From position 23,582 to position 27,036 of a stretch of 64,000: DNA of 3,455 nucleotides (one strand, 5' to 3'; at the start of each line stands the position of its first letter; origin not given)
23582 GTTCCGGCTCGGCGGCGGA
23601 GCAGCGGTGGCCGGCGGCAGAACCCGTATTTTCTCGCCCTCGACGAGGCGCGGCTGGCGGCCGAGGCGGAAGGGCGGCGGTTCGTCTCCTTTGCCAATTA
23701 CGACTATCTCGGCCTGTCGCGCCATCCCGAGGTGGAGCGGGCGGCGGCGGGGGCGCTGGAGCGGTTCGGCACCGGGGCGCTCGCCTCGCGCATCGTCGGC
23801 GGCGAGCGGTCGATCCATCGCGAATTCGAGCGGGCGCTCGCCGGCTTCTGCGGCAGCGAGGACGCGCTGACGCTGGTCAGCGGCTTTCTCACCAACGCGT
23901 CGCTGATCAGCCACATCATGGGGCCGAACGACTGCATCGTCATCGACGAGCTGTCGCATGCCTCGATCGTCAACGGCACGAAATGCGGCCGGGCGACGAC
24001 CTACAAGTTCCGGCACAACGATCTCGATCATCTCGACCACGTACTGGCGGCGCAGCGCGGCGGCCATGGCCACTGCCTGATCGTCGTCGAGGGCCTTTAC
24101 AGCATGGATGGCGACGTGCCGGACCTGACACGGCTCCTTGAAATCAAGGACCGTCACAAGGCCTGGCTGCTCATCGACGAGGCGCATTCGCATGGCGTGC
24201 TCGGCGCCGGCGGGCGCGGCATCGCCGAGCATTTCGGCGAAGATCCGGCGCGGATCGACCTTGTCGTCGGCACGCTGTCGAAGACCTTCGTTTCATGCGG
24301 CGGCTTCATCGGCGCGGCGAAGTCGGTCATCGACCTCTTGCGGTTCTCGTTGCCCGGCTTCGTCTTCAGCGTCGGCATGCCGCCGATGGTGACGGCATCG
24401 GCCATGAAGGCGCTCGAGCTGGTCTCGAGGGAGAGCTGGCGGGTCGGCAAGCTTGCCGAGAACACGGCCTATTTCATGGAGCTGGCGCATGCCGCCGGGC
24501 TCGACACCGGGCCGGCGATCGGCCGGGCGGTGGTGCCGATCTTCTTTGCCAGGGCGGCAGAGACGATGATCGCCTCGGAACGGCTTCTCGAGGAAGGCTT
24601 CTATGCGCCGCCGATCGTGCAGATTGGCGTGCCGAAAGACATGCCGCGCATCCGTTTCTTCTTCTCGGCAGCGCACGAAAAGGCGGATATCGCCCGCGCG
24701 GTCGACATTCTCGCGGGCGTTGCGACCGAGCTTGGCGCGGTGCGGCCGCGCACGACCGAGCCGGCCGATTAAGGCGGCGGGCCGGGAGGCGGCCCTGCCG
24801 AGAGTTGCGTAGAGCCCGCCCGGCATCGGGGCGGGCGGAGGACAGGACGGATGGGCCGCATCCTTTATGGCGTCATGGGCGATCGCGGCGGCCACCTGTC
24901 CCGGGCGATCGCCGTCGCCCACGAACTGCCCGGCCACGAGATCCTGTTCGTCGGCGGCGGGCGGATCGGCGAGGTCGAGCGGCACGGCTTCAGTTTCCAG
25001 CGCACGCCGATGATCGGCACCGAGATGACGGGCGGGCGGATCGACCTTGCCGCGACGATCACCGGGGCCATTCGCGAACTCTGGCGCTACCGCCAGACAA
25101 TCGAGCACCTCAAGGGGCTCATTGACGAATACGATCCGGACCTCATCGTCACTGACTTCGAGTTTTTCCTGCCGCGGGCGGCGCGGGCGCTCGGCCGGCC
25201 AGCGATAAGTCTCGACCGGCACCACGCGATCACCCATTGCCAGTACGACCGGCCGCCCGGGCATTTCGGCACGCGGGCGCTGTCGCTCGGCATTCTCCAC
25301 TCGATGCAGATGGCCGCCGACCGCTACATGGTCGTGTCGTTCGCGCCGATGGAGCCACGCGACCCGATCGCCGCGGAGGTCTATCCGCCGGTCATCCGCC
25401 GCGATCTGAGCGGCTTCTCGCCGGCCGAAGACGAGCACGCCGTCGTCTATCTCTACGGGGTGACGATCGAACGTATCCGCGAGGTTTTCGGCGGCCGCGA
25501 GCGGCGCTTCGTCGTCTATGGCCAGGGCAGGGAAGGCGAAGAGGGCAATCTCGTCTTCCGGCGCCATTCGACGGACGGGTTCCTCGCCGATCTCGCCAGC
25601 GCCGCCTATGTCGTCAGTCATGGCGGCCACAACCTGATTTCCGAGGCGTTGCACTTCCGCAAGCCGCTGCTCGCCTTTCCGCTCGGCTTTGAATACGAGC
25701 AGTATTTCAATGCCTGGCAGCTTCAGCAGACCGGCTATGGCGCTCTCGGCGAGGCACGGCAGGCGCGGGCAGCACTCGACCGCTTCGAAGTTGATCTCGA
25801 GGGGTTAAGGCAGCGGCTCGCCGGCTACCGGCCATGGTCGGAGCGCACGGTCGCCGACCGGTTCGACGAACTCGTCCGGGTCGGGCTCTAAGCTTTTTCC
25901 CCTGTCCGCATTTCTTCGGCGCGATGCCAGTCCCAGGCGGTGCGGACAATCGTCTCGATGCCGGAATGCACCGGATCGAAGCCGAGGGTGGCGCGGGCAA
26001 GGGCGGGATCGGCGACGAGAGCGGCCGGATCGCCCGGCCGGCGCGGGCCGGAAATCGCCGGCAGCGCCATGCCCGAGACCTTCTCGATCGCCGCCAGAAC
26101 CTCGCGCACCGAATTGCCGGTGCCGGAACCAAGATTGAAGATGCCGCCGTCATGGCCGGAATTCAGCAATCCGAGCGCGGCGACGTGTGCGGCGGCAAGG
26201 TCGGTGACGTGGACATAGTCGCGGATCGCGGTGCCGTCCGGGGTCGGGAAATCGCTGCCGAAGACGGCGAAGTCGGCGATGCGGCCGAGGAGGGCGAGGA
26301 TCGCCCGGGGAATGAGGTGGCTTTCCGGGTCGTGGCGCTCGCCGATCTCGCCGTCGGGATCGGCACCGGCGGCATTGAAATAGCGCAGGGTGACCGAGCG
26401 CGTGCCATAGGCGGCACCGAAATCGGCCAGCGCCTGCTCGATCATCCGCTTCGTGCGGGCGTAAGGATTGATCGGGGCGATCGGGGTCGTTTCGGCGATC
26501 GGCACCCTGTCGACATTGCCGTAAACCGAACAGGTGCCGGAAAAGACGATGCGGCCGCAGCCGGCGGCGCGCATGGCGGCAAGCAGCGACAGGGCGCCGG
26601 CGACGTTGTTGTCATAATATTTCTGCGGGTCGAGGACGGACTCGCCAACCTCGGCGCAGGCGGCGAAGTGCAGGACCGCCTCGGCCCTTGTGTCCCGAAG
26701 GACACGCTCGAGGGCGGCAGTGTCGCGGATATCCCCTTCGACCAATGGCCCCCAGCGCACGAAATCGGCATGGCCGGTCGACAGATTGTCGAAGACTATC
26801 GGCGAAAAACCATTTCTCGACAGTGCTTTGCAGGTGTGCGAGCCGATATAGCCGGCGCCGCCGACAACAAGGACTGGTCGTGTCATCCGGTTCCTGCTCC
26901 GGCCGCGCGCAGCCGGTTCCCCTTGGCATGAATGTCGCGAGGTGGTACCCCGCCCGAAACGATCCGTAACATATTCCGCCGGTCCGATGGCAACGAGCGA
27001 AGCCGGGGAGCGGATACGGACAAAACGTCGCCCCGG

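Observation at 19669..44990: ~25-kb glycan/glycolipid biosynthesis-export supercluster of unusual composition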

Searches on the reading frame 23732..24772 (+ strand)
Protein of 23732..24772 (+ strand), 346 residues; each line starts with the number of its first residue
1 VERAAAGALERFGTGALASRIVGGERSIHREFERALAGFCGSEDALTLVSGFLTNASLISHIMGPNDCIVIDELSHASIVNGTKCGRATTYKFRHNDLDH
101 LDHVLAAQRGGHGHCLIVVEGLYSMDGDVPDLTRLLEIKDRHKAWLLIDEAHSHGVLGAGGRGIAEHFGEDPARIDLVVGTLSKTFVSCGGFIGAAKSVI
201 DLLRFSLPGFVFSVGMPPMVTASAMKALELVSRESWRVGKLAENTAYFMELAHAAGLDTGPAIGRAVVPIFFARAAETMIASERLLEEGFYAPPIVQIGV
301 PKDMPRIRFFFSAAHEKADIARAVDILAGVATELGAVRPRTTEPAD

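Call 7: search_protein_families(library=pfam, proteins=[window:23732-24772:+], max_evalue=0.001)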
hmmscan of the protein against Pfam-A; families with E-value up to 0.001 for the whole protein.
window:23732-24772:+ (346 aa): 1 family
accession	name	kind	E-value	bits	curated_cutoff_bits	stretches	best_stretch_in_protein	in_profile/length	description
PF00155.27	Aminotran_1_2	-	1.2e-40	140.3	19.7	1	24-326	39-360/361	Aminotransferase class I and II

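Call 10: search_protein_families(library=ncbifam, proteins=[window:23732-24772:+], max_evalue=0.00001)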
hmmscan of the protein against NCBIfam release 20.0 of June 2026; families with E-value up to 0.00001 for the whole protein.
window:23732-24772:+ (346 aa): 11 families
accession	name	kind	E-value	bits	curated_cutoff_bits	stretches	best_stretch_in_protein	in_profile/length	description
TIGR00858.1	bioF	equivalog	2.8e-90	302.7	426.45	1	3-327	42-364/365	8-amino-7-oxononanoate synthase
NF047600.1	SerpalmtaseCFB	equivalog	4.9e-82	275.7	640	1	3-334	64-392/395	serine palmitoyltransferase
NF005394.0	PRK06939.1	equivalog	1.3e-79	267.8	460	1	3-336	63-396/397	glycine C-acetyltransferase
TIGR01825.1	gly_Cac_T_rel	subfamily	3.2e-78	263.1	535.4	1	3-335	54-383/385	BioF/Kbl family PLP-dependent acyltransferase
NF047599.1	SerpalmtaseBetaP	equivalog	3.9e-78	262.8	500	1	4-334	65-393/394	serine palmitoyltransferase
TIGR01822.1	2am3keto_CoA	equivalog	2e-70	237.7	493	1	3-336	59-392/393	glycine C-acetyltransferase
TIGR01821.1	5aminolev_synth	equivalog_domain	2.3e-60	204.6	338.55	1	4-335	67-398/402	5-aminolevulinate synthase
NF047603.1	SerpalmtaseAlphaP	equivalog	9.5e-56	189.2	670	1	5-328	68-390/399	serine palmitoyltransferase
NF005526.0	PRK07179.1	equivalog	7.2e-44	150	428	1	3-332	75-397/407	alpha-hydroxyketone-type quorum-sensing autoinducer synthase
NF004608.1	PRK05937.1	equivalog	2.6e-33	115.3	399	1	15-253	42-280/366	8-amino-7-oxononanoate synthase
NF005697.0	PRK07505.1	subfamily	1e-24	86.9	342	1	48-333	127-401/405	hypothetical protein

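Call 97: find_related_loci(query=window:23732-24772:+, collection=genome_contigs, flank=10000)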
Query window:23732-24772:+ (346 aa) in genome_contigs; peptide patterns used: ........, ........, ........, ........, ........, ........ (x = any residue, [..] = any of these).
119 stretches matched a pattern; 9 encode a relative of the query (tblastn E <= 1e-3); 9 distinct loci.
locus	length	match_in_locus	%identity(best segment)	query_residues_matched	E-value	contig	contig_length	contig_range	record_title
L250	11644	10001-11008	71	11-346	5e-165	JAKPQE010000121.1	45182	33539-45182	MAG: Pseudomonadota bacterium isolate JPNA_maxbin.170 k141_813676, whole genome shotgun sequence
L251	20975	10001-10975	69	4-328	2e-154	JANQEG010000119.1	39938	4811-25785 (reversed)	MAG: Rhodobiaceae bacterium isolate PL23a_bin.122 k99_5244257, whole genome shotgun sequence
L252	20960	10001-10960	60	9-328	3e-126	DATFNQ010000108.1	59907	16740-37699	MAG TPA_asm: Methylovirgula sp. isolate SMAG_U9255 k141_496557, whole genome shotgun sequence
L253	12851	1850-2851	42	3-339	8e-85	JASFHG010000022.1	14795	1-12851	MAG: Planctomycetia bacterium isolate D0608M12metaG_sub_Bin_194 D0608M12metaG_FD_scaffold_236_c1, whole genome shotgun s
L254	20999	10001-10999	34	4-338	2e-61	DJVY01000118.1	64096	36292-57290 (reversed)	MAG TPA_asm: Bacteroidales bacterium UBA6244 UBA6244_contig_4092, whole genome shotgun sequence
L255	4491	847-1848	34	3-338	3e-60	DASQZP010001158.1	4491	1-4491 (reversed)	MAG TPA_asm: Bacteroidales bacterium isolate SMAG_U11095 k141_223955, whole genome shotgun sequence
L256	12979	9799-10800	33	3-338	6e-60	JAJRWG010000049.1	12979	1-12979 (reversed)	MAG: Bacteroidetes bacterium isolate Dive96_bin2.160 k141_583262, whole genome shotgun sequence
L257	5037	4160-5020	33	3-291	2e-54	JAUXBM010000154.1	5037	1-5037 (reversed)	MAG: Chlorobiota bacterium isolate CSMAG_2799 CSMAG_2799_k117_1081497_length_5037_cov_180.0000, whole genome shotgun seq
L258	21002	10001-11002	31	4-338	1e-49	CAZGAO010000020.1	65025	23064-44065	MAG TPA_asm: uncultured Lentimicrobiaceae bacterium isolate binchicken_co47_205 genome assembly, contig: NODE_255_length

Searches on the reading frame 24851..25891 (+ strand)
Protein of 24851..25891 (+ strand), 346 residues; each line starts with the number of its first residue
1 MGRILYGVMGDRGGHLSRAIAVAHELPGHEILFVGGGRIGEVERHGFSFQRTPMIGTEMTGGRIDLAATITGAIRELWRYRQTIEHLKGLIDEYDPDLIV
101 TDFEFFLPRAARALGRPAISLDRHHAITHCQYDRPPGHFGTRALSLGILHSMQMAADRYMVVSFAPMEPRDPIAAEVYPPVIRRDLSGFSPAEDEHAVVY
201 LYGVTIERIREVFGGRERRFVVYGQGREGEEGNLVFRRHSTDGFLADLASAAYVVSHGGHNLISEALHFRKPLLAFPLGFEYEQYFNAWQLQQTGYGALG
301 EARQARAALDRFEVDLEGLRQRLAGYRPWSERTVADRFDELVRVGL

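Call 7: search_protein_families(library=pfam, proteins=[window:24851-25891:+], max_evalue=0.001)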
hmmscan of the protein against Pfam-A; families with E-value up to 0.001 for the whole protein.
window:24851-25891:+ (346 aa): 2 families
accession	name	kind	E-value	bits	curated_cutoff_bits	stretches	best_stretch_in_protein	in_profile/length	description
PF13528.12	Glyco_trans_1_3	-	1.9e-56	192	25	1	3-309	2-314/322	Glycosyl transferase family 1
PF04101.22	Glyco_tran_28_C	-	1.8e-06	28.5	22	1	246-299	67-122/166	Glycosyltransferase family 28 C-terminal domain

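Call 10: search_protein_families(library=ncbifam, proteins=[window:24851-25891:+], max_evalue=0.00001)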
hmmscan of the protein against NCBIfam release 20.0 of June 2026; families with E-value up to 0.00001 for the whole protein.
window:24851-25891:+ (346 aa): 1 family
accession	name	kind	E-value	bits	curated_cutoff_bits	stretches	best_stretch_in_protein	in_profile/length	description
TIGR00661.1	MJ1255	subfamily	1.4e-42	146.1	195.9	1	3-310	1-310/321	MJ1255/VC2487 family glycosyltransferase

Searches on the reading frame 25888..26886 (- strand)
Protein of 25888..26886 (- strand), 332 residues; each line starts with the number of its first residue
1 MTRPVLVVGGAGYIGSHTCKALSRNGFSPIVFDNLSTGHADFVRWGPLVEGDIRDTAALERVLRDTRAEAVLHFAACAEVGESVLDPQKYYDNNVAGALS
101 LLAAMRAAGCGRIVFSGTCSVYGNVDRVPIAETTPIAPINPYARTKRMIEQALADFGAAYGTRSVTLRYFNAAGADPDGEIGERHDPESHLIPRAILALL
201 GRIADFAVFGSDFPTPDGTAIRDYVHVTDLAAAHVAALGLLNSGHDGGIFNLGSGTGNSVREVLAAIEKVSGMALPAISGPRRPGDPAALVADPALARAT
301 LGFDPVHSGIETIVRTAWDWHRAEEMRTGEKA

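Call 7: search_protein_families(library=pfam, proteins=[window:25888-26886:-], max_evalue=0.001)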
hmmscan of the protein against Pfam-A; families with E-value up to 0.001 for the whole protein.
window:25888-26886:- (332 aa): 6 families
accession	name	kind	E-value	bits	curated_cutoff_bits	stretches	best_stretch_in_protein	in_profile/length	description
PF01370.27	Epimerase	-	5.7e-60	203.1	20.9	1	5-253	1-240/240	NAD dependent epimerase/dehydratase family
PF16363.11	GDP_Man_Dehyd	-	3.8e-46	158.5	27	1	6-308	1-324/332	GDP-mannose 4,6 dehydratase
PF01073.25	3Beta_HSD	-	3.5e-14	52.9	22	1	6-153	1-157/280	3-beta hydroxysteroid dehydrogenase/isomerase family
PF04321.23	RmlD_sub_bind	-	2.4e-12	47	27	1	5-155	3-138/287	RmlD substrate binding domain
PF02719.21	Polysacc_synt_2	-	2.7e-09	37.1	20.2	1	5-174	1-173/293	Polysaccharide biosynthesis protein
PF13460.12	NAD_binding_10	-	8.9e-07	29.4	27.2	1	9-159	1-137/184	NAD(P)H-binding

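Call 10: search_protein_families(library=ncbifam, proteins=[window:25888-26886:-], max_evalue=0.00001)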
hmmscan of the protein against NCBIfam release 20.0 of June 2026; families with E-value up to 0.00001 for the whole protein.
window:25888-26886:- (332 aa): 21 families
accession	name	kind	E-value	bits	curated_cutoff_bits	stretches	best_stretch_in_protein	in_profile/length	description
TIGR01179.1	galE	equivalog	4.7e-122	407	262.3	1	5-324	2-328/332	UDP-glucose 4-epimerase GalE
NF007956.0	PRK10675.1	subfamily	6.3e-79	265.5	394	1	5-322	3-330/338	UDP-glucose 4-epimerase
TIGR01181.1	dTDP_gluc_dehyt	equivalog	7.1e-30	104.2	365.1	1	5-325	2-315/321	dTDP-glucose 4,6-dehydratase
TIGR04180.1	EDH_00030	hypoth_equivalog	7.1e-26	90.9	475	1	5-280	1-265/297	NAD-dependent 4,6-dehydratase LegB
TIGR02197.1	heptose_epim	equivalog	8.7e-26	90.8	274.6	1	5-271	1-260/316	ADP-glyceromanno-heptose 6-epimerase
TIGR03466.1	HpnA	hypoth_equivalog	7.9e-19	67.7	367.65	1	4-162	2-160/327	hopanoid-associated sugar epimerase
NF011728.1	PRK15181.1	equivalog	2.5e-17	62.9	760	1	6-264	19-275/348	Vi polysaccharide biosynthesis UDP-N-acetylglucosaminuronic acid C-4 epimerase TviC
NF042422.1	oxyalk_red_OleD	equivalog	1.5e-16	60.7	580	1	5-154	3-152/329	2-alkyl-3-oxoalkanoate reductase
TIGR02622.1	CDP_4_6_dhtase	equivalog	3.9e-16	59.1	278.45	1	49-327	59-336/352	CDP-glucose 4,6-dehydratase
NF007582.0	PRK10217.1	equivalog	6.7e-15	55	698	1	3-263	2-262/355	dTDP-glucose 4,6-dehydratase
NF042423.1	oxyalk_red_Shew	equivalog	2.2e-13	50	580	1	4-170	10-172/331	2-alkyl-3-oxoalkanoate reductase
NF007490.0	PRK10084.1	subfamily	5.6e-13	48.6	649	1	5-107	3-113/361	dTDP-glucose 4,6-dehydratase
TIGR01472.1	gmd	equivalog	1.6e-12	47.3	415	1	48-171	58-184/342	GDP-mannose 4,6-dehydratase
TIGR01214.1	rmlD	equivalog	2.1e-12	46.7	224.05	1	5-156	2-138/285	dTDP-4-dehydrorhamnose reductase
NF008360.0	PRK11150.1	equivalog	1.7e-11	43.9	452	1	5-267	2-250/310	ADP-glyceromanno-heptose 6-epimerase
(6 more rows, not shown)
